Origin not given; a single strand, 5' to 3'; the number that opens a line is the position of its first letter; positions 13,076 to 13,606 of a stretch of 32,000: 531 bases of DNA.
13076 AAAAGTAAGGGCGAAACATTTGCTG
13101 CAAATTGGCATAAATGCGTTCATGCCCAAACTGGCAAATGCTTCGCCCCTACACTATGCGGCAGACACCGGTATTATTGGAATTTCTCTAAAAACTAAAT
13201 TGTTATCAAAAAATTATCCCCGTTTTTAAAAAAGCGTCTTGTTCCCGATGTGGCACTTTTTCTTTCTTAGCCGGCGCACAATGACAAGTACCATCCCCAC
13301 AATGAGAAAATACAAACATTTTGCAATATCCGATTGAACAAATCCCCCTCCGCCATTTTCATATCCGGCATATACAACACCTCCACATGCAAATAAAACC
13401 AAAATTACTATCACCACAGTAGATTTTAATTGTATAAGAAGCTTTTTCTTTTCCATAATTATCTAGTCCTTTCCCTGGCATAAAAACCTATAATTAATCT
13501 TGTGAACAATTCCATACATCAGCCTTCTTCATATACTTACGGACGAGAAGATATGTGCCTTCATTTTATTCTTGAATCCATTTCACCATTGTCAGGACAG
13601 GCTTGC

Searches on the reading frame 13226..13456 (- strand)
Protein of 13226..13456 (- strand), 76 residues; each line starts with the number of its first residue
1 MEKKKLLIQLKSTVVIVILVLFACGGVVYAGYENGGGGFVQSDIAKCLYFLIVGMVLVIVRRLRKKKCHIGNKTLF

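Call 41: find_encoding_contigs(protein=window:13226-13456:-, flank=1500, max_places=10)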
Protein window:13226-13456:- (76 aa): 24 contigs read that carry it; 8 places shown.
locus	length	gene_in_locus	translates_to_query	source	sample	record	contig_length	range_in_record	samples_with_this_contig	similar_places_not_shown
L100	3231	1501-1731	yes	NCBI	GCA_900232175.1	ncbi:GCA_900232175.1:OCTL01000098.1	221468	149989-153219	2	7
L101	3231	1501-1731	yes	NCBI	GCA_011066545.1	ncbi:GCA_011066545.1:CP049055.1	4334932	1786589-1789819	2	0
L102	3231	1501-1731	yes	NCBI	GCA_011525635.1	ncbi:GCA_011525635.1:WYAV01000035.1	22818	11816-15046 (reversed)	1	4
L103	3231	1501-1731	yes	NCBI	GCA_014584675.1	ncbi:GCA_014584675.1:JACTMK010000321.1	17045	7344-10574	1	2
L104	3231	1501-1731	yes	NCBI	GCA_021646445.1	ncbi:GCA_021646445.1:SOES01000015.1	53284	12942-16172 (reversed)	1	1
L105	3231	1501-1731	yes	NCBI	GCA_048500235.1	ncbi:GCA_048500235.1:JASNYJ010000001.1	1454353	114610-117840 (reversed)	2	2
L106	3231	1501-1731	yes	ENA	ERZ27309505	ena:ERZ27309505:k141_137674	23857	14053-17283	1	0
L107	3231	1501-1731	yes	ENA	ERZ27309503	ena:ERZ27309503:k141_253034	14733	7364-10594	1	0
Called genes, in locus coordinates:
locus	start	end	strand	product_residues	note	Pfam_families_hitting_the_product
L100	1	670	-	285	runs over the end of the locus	-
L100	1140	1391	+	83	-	-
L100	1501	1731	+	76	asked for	-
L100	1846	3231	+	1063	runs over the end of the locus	PF00072:Response_reg, PF00989:PAS, PF08448:PAS_4, PF13188:PAS_8, PF13426:PAS_9, PF00989:PAS, PF08448:PAS_4, PF08447:PAS_3, +4 more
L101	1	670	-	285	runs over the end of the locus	-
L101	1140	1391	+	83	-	-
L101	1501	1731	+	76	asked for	-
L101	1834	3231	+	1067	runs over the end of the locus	PF00072:Response_reg, PF00989:PAS, PF08448:PAS_4, PF13426:PAS_9, PF00989:PAS, PF08448:PAS_4, PF08447:PAS_3, PF13426:PAS_9, +4 more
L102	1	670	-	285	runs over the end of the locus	-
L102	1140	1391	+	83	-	-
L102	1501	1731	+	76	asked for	-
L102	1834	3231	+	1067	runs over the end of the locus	PF00072:Response_reg, PF00989:PAS, PF08448:PAS_4, PF13426:PAS_9, PF00989:PAS, PF08448:PAS_4, PF08447:PAS_3, PF13426:PAS_9, +4 more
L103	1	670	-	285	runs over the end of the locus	-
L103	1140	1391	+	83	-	-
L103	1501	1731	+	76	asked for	-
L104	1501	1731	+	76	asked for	-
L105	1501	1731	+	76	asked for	-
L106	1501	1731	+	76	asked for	-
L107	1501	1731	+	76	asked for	-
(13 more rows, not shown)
